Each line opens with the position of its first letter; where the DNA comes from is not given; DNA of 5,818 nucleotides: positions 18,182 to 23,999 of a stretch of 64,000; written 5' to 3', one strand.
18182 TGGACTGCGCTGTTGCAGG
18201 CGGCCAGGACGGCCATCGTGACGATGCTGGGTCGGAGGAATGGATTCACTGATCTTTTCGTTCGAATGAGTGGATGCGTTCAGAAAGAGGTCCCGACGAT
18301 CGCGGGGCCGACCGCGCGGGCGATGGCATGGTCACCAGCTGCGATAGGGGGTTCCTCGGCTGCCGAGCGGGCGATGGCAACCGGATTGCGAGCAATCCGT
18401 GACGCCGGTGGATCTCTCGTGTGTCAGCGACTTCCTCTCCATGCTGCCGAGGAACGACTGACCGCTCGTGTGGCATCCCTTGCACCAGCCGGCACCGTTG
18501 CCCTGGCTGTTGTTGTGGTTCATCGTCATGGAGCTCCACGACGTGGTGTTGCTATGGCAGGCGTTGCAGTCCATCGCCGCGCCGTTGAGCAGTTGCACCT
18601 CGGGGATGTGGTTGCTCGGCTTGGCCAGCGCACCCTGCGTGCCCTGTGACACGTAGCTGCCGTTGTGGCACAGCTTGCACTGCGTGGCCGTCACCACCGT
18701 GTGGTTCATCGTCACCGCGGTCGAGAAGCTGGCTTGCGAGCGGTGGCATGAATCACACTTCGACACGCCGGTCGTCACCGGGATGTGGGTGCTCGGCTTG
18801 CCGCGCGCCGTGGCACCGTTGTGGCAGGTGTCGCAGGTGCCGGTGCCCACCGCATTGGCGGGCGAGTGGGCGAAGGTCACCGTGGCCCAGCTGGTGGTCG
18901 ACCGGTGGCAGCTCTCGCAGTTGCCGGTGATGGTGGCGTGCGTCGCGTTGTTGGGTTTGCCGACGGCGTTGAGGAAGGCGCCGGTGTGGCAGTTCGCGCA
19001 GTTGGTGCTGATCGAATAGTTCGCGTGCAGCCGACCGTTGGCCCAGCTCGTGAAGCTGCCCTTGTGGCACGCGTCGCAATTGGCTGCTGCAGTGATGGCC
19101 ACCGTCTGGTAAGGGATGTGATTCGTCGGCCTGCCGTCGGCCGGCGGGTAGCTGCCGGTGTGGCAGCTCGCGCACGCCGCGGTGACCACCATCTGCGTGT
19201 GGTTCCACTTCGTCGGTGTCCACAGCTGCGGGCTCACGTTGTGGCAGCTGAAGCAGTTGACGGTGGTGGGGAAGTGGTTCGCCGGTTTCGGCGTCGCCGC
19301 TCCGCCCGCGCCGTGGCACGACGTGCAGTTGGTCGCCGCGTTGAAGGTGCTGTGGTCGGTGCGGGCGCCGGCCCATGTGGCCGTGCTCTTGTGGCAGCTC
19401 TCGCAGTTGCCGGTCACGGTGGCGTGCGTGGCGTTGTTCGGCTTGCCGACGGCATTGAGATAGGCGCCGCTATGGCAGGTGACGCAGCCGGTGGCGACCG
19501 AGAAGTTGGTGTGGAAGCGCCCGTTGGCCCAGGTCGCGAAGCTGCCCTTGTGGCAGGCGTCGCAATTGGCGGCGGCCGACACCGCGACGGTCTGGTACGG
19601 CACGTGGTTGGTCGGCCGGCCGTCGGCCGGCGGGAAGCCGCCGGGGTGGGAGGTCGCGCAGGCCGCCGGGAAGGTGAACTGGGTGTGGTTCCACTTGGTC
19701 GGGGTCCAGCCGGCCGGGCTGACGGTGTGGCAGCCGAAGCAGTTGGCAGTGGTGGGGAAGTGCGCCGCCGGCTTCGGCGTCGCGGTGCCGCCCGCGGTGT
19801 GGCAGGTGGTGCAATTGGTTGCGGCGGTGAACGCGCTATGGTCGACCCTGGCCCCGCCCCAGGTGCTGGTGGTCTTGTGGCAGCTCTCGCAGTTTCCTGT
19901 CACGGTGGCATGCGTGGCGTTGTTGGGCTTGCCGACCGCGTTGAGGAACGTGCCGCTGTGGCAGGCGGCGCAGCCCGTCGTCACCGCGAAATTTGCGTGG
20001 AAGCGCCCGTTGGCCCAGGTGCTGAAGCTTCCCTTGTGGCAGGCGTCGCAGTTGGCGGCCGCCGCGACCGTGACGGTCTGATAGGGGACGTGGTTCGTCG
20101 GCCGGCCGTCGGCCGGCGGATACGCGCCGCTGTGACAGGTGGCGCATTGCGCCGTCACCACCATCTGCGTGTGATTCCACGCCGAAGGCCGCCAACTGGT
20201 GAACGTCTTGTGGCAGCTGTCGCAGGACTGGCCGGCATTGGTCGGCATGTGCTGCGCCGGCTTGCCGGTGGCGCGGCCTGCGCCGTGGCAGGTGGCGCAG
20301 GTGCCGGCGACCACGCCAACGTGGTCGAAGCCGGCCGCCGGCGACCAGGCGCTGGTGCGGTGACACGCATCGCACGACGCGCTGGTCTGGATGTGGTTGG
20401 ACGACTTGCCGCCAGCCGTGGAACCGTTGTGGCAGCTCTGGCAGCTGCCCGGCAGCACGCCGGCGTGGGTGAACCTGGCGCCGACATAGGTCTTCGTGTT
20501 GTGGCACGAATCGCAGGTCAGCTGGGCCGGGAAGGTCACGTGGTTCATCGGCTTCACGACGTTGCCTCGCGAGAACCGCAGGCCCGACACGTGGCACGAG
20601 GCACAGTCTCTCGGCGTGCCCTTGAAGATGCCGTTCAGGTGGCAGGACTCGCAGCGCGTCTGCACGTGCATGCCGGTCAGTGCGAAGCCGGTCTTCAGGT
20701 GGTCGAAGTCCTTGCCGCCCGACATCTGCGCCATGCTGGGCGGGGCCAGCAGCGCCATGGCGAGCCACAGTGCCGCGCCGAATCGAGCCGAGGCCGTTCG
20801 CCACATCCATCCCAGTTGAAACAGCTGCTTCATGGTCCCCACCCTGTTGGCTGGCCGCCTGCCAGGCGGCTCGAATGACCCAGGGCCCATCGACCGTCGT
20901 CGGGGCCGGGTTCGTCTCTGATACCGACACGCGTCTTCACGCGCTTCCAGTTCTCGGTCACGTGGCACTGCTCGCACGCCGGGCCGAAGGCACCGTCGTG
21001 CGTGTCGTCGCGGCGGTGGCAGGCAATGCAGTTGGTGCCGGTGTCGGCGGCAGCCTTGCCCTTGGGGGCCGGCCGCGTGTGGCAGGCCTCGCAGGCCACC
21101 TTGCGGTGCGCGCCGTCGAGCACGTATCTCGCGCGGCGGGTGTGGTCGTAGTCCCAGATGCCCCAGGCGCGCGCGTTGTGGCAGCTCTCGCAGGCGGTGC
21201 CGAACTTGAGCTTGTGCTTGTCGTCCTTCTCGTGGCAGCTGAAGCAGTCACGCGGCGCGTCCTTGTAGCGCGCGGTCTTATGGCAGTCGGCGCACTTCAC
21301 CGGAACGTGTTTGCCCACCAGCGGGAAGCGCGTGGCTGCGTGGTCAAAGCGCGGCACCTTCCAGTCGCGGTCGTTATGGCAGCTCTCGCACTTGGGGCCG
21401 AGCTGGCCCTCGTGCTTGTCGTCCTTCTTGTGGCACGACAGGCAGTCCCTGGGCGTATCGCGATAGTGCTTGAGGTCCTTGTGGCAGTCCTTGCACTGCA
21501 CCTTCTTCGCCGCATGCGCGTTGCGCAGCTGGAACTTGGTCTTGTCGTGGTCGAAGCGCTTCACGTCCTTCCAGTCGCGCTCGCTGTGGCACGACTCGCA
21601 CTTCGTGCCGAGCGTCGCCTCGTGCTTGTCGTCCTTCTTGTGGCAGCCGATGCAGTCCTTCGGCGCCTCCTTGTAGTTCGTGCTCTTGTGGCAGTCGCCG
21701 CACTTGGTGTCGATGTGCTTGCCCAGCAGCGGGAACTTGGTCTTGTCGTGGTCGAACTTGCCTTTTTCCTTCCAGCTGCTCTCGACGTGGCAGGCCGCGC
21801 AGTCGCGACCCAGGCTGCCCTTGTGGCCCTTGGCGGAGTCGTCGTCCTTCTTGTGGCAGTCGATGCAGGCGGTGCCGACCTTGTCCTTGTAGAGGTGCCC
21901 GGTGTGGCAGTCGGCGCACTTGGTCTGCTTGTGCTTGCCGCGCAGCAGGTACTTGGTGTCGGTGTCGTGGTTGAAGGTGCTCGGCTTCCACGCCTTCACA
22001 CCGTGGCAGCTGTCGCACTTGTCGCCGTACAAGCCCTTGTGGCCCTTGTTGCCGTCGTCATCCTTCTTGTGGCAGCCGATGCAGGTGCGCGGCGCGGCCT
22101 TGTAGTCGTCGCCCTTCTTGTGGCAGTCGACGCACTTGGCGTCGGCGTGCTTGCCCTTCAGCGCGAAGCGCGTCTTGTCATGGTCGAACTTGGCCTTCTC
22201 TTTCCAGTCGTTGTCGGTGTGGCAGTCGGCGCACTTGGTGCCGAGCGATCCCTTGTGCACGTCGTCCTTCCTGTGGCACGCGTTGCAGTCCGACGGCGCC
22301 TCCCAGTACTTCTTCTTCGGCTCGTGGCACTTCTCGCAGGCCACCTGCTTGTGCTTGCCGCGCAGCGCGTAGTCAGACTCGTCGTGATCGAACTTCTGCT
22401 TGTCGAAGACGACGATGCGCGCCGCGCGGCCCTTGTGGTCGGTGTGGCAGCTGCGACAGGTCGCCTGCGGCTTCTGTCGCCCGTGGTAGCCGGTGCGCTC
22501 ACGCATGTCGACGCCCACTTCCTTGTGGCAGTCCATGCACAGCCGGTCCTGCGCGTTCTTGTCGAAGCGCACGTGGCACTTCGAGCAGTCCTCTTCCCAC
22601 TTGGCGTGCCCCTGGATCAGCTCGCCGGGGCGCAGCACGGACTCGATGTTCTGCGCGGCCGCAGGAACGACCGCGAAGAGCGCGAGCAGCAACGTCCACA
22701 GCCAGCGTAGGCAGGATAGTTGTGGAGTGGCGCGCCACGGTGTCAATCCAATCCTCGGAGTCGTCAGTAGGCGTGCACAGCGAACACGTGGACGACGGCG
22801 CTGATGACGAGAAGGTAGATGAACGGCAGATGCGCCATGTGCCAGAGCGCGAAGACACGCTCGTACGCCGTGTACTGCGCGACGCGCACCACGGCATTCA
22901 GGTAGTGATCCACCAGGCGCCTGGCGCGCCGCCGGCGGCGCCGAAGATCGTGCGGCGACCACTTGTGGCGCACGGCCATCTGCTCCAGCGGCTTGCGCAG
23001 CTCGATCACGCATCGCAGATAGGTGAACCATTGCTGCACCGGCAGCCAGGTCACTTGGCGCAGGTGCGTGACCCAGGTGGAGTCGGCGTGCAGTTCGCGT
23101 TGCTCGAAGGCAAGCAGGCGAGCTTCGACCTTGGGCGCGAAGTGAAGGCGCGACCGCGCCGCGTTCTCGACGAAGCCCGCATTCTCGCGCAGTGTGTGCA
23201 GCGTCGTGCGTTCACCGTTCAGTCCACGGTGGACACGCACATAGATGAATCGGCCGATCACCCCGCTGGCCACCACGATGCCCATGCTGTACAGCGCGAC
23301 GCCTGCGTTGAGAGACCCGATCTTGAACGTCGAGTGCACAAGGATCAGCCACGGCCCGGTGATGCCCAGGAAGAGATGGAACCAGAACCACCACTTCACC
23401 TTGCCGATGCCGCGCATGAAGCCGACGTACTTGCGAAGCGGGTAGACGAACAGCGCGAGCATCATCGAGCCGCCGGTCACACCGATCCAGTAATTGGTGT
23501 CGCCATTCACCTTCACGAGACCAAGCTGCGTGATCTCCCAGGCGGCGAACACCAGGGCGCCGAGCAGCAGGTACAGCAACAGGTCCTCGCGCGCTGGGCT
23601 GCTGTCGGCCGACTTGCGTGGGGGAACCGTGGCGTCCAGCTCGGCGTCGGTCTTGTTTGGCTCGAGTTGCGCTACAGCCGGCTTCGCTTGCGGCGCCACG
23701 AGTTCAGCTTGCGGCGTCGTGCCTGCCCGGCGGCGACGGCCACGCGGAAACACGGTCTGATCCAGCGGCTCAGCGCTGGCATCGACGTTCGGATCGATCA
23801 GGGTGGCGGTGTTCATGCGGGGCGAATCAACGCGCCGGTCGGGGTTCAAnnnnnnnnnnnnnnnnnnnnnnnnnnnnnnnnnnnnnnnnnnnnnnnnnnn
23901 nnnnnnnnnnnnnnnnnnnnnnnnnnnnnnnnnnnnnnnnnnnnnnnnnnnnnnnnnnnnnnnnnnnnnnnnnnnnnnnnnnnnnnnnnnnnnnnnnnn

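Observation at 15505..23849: Four-gene porin-cytochrome-type conduit with 51 canonical haem sites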

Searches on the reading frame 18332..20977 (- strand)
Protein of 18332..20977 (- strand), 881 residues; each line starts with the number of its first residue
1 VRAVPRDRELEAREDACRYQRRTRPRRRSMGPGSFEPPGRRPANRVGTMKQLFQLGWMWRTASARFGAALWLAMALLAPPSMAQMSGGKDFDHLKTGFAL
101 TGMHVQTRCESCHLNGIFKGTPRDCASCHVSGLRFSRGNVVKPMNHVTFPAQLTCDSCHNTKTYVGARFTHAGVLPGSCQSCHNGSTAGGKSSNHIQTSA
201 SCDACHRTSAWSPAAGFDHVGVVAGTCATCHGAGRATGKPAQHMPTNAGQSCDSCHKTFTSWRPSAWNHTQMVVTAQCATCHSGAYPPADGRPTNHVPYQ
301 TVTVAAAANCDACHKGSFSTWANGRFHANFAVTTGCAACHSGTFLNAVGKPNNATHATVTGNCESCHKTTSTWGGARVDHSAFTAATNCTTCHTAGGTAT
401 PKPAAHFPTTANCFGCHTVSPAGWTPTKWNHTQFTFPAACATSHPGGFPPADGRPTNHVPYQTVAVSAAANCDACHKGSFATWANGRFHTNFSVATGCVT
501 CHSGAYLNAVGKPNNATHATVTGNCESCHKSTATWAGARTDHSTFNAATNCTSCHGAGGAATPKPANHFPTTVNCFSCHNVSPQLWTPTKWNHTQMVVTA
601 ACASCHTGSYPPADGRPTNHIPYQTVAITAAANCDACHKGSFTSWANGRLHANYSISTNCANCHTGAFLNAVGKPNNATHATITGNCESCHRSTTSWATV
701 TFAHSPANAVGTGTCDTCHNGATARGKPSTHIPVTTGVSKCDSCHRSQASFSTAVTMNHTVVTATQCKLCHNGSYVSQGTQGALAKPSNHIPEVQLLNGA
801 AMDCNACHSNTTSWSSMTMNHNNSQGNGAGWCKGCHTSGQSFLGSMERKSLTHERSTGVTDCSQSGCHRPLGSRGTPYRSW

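Call 4: search_protein_families(library=pfam, proteins=[window:18332-20977:-], max_evalue=0.01)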
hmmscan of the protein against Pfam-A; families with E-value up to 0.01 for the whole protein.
window:18332-20977:- (881 aa): 5 families
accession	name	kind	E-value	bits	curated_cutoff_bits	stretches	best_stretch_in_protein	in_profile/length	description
PF14522.11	Cytochrome_C7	-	1.6e-41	140.4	24.8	15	248-315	12-67/67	Cytochrome c7 and related cytochrome c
PF14537.11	Cytochrom_c3_2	-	2.8e-25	89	25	2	568-640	2-66/79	Cytochrome c3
PF22113.1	Mtrc-MtrF_II-IV_dom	-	9.3e-16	58.3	30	1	468-645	5-170/176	Outer membrane cytochrome MtrC/MtrF-like, domains II/IV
PF09699.15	Paired_CXXCH_1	-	1.4e-15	57.1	20.6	2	243-283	1-37/41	Doubled CXXCH motif (Paired_CXXCH_1)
PF02085.21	Cytochrom_CIII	-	2.7e-13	50.6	22.9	0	698-775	19-86/101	Class III cytochrome C family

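Call 5: search_protein_families(library=ncbifam, proteins=[window:18332-20977:-], max_evalue=0.01)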
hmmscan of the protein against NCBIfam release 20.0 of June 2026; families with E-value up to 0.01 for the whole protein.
window:18332-20977:- (881 aa): 6 families
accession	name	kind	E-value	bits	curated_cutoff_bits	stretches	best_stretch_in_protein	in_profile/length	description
TIGR03508.1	decahem_SO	subfamily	9.4e-31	107.2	192.2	4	467-665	68-249/258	DmsE family decaheme c-type cytochrome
NF041028.1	decahem_GSU2203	exception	1.7e-17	63.6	325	5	179-284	104-209/317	GSU2203 family decaheme c-type cytochrome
TIGR03507.1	decahem_SO1788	subfamily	7.1e-16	57.8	209.3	3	496-564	244-311/672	OmcA/MtrC family decaheme c-type cytochrome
TIGR04257.1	nanowire_3heme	domain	1.3e-14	54.1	40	0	266-340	14-74/75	c(7)-type cytochrome triheme domain-containing protein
NF045713.1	CxxCH_16_HmcA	equivalog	6.7e-07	28.3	400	0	628-723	171-256/541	sulfate respiration complex hexadecaheme cytochrome HmcA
TIGR01905.1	paired_CXXCH_1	subfamily_domain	0.0014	18.5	25.2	0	243-284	1-38/41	doubled CXXCH domain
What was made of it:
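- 18332..20833 (-): Extracellular-type 27-haem cytochrome c, 833 aa with an SPase-I signal (…SMA|Q) and no lipobox. It is rich in Ala, Thr, Gly, Ser and Asn and has 30.9 aa per haem. Its start overlaps the stop of the 24-haem gene (ATGA). DmsE and OmcA/MtrC NCBIfam hits fall below their cut-offs (calls 4, 5).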

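Call 73: search_solved_structures(query=window:18335-20725:-, max_evalue=10)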
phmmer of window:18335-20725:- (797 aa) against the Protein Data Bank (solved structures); distinct sequences matched with E-value up to 10: 8.
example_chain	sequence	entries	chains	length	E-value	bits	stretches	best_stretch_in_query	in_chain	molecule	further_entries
6r2q_A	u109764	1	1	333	0.0036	18.6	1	386-581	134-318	Cystathionine beta-synthase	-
3ouq_A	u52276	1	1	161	0.0042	18.4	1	141-758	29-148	Cytochrome c family protein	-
2d8x_A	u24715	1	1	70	0.0055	18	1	42-109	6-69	Protein PINCH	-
1nlt_A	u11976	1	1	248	0.01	17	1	15-81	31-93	Mitochondrial protein import protein MAS5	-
5k5h_A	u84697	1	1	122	0.13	13.4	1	134-198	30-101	Transcriptional repressor CTCF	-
8af9_A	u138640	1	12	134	2.3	9.3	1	333-367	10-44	NyxB, T4SS effector protein from Brucella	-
1bvb_A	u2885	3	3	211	2.8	9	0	597-752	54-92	CYTOCHROME C-554 | CYTOCHROME C554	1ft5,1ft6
2e84_A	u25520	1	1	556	6.1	7.9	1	64-158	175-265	High-molecular-weight cytochrome c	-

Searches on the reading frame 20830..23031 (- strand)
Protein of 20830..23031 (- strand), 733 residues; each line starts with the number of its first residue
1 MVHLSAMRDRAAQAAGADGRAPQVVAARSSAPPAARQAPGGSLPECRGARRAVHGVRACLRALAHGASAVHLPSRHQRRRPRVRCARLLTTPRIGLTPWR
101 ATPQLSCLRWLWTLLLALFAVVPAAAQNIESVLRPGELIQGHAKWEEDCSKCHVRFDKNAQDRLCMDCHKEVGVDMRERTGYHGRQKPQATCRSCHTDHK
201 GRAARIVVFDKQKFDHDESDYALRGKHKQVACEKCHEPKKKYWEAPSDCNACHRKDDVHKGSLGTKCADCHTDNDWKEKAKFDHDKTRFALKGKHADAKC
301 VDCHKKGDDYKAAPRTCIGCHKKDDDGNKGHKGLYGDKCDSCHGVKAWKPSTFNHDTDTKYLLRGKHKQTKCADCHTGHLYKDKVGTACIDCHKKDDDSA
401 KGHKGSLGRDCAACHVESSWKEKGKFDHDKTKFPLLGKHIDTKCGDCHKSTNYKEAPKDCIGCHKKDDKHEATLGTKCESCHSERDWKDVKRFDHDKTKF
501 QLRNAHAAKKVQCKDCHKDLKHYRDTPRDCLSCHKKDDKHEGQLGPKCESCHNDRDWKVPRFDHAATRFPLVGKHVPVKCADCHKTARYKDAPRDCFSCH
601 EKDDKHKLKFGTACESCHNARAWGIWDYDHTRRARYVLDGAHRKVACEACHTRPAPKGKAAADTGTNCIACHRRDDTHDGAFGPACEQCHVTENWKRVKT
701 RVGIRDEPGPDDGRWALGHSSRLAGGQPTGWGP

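Call 4: search_protein_families(library=pfam, proteins=[window:20830-23031:-], max_evalue=0.01)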
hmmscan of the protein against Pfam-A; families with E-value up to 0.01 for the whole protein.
window:20830-23031:- (733 aa): 4 families
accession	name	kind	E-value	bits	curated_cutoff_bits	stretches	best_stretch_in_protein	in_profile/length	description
PF14522.11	Cytochrome_C7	-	1.7e-27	95.5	24.8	7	401-465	6-67/67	Cytochrome c7 and related cytochrome c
PF14537.11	Cytochrom_c3_2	-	5.5e-20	72.1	25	4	315-394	7-79/79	Cytochrome c3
PF02085.21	Cytochrom_CIII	-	1.7e-13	51.2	22.9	2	247-321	31-101/101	Class III cytochrome C family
PF22113.1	Mtrc-MtrF_II-IV_dom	-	3.5e-11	43.4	30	1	143-243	78-170/176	Outer membrane cytochrome MtrC/MtrF-like, domains II/IV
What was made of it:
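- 20830..22746 (-): Periplasmic-type 24-haem cytochrome c, 638 aa with a signal peptide (…AAA|QN). It consists of eight c7-like trihaem modules and has 26.6 aa per haem. It is rich in Lys and Asp. Pfam Cytochrome_C7 E 1.7e-27 in 7 stretches (call 4).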

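Call 5: search_protein_families(library=ncbifam, proteins=[window:20830-23031:-], max_evalue=0.01)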
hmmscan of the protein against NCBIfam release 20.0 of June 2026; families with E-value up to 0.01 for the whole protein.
window:20830-23031:- (733 aa): 3 families
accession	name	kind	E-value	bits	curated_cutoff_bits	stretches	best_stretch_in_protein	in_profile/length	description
NF045713.1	CxxCH_16_HmcA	equivalog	6.2e-09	35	400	1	163-325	112-256/541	sulfate respiration complex hexadecaheme cytochrome HmcA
TIGR03508.1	decahem_SO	subfamily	0.00019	21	192.2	0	148-202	96-156/258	DmsE family decaheme c-type cytochrome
NF047727.1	4hemeCytCCctA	equivalog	0.0094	16.1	180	1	114-211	5-102/109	tetraheme c-type cytochrome CctA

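Call 70: search_solved_structures(query=window:20833-22650:-, max_evalue=0.001)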
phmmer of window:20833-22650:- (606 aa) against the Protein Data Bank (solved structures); distinct sequences matched with E-value up to 0.001: 0.

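Call 72: search_solved_structures(query=window:20833-22650:-, max_evalue=10)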
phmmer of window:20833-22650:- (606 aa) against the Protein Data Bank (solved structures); distinct sequences matched with E-value up to 10: 3.
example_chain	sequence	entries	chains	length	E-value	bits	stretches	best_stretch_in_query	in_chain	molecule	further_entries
6lod_A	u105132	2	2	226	0.096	14.3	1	330-413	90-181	MULTIHEME_CYTC domain-containing protein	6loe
3pmq_A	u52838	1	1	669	8.8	7.8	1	452-551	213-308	Decaheme cytochrome c MtrF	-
1eys_C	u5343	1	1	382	9.8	7.7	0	483-508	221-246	PHOTOSYNTHETIC REACTION CENTER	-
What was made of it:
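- Closest known: Geobacter c7-type polymer cytochromes. Different: There is no significant sequence match to any solved structure (calls 70, 72, 73).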

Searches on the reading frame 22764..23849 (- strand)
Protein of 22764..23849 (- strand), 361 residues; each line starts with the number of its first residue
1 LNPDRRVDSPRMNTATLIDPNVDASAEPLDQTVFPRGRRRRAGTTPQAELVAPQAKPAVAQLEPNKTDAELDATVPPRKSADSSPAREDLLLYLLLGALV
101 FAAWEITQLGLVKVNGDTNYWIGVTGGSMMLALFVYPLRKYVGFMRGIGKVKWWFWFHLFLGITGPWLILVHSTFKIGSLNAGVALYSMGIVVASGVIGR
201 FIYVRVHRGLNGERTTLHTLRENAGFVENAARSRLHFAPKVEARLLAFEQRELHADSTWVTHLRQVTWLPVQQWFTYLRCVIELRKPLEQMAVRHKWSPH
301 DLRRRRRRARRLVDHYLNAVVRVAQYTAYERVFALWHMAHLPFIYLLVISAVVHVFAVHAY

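Call 4: search_protein_families(library=pfam, proteins=[window:22764-23849:-], max_evalue=0.01)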
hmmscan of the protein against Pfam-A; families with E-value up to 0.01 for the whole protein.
window:22764-23849:- (361 aa): 0 families

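Call 5: search_protein_families(library=ncbifam, proteins=[window:22764-23849:-], max_evalue=0.01)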
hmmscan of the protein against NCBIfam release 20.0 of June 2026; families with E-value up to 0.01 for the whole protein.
window:22764-23849:- (361 aa): 0 families

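Call 62: predict_structure(alignment_id=A4)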
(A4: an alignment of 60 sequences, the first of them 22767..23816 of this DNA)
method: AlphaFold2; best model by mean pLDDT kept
length: 350 residues; sequences in the alignment: 60
mean_pLDDT: 79.1   pTM: 0.67
mean pLDDT of the five models: 79.1, 78.7, 77.9, 77.7, 75.8
residues with pLDDT >= 90: 143; 70-90: 114; 50-70: 26; < 50: 67
segments of 3 or more residues with pLDDT < 50: 1-44, 46-65
pLDDT, mean of each block of 10 residues (from residue 1): 42 45 44 47 45 46 50 77 92 94 92 92 87 85 89 91 83 85 88 74 67 61 87 95 94 94 98 98 98 96 92 91 89 85 76
secondary structure, 60 per line:
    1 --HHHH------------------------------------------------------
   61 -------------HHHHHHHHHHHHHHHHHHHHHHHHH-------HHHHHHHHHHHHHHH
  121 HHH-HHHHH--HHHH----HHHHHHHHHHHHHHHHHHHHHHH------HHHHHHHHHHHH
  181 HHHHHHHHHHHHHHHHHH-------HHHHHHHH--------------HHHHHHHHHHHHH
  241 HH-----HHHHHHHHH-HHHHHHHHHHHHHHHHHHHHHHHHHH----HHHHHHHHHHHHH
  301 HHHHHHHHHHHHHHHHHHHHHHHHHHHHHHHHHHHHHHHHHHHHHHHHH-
elements in order: H3-6 H74-98 H106-123 H125-129 H132-135 H140-162 H169-198 H206-213 H228-242 H248-256 H258-283 H288-349

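Call 64: search_solved_structures(query=A4, max_evalue=10)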
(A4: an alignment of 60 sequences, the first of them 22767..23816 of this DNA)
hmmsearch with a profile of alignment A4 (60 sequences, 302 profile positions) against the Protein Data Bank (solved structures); distinct sequences matched with E-value up to 10: 0.
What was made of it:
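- On Ferric reductase transmembrane domain (PF01794) proteins: No PDB hit by profile at E of 10 or better (call 64).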

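Call 65: fold_search(model_id=the predicted structure, library=pdb)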
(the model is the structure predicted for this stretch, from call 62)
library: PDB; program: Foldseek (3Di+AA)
matches with E <= 10: 67; with E <= 0.001: 0
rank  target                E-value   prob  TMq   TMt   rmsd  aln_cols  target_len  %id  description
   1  7s5x_E                1.1e+00  0.08  0.13  0.04  23.6       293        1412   14  Human KATP channel in open conformation, focused on Kir and one SUR, position 1 (released 2021-12-01)
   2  7vlu                  2.0e+00  0.06  0.13  0.05  29.4       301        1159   12  Structure of SUR2A in complex with Mg-ATP/ADP and P1075 (released 2022-05-18)
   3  6q4s                  2.3e+00  0.09  0.15  0.16  20.7       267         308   16  Crystal structure of a-eudesmol synthase (released 2018-12-19)
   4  4ayx                  2.8e+00  0.08  0.16  0.11  21.9       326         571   12  STRUCTURE OF THE HUMAN MITOCHONDRIAL ABC TRANSPORTER, ABCB10 (ROD FORM B) (released 2012-07-11)
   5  4ayt                  2.8e+00  0.05  0.12  0.08  25.8       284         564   13  STRUCTURE OF THE HUMAN MITOCHONDRIAL ABC TRANSPORTER, ABCB10 (released 2012-07-11)
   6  9juo                  3.0e+00  0.06  0.13  0.05  30.9       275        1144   11  Structure of Arabidopsis thaliana ABCB1 with AMP-PNP bound in the inward-facing conformation under IAA condition (released 2025-03-05)
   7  7s5v                  3.5e+00  0.05  0.13  0.04  24.0       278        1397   11  Human KATP channel in open conformation, focused on SUR (released 2021-12-01)
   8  6ujp                  3.6e+00  0.06  0.16  0.06  22.2       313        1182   15  P-glycoprotein mutant-F979A and C952A-with BDE100 (released 2020-05-27)
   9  8ug8_A                3.6e+00  0.03  0.11  0.10  24.2       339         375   14  Mus musculus Otopetrin 2 (mOTOP2) in pH 7.0, intermediate state (released 2024-08-21)
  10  7u2x_E                3.8e+00  0.04  0.13  0.04  29.3       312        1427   12  Cryo-EM structure of the pancreatic ATP-sensitive potassium channel in the presence of carbamazepine and ATP with Kir6 (released 2022-08-31)
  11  1l7c_A                4.0e+00  0.07  0.13  0.17  18.5       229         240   12  alpha-catenin fragment, residues 385-651 (released 2002-06-19)
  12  6quz_A                4.0e+00  0.03  0.10  0.07  22.8       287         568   14  Structure of ATPgS-bound outward-facing TM287/288 in complex with sybody Sb_TM35 (released 2019-05-29)
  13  2yfa_A                4.1e+00  0.14  0.23  0.31  11.7       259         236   12  X-ray structure of McpS ligand binding domain in complex with malate (released 2012-04-18)
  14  2yfa_B                4.5e+00  0.14  0.23  0.31  16.6       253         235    9  X-ray structure of McpS ligand binding domain in complex with malate (released 2012-04-18)
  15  2yfb_A                4.5e+00  0.13  0.23  0.32  11.6       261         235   11  X-ray structure of McpS ligand binding domain in complex with succinate (released 2012-04-18)
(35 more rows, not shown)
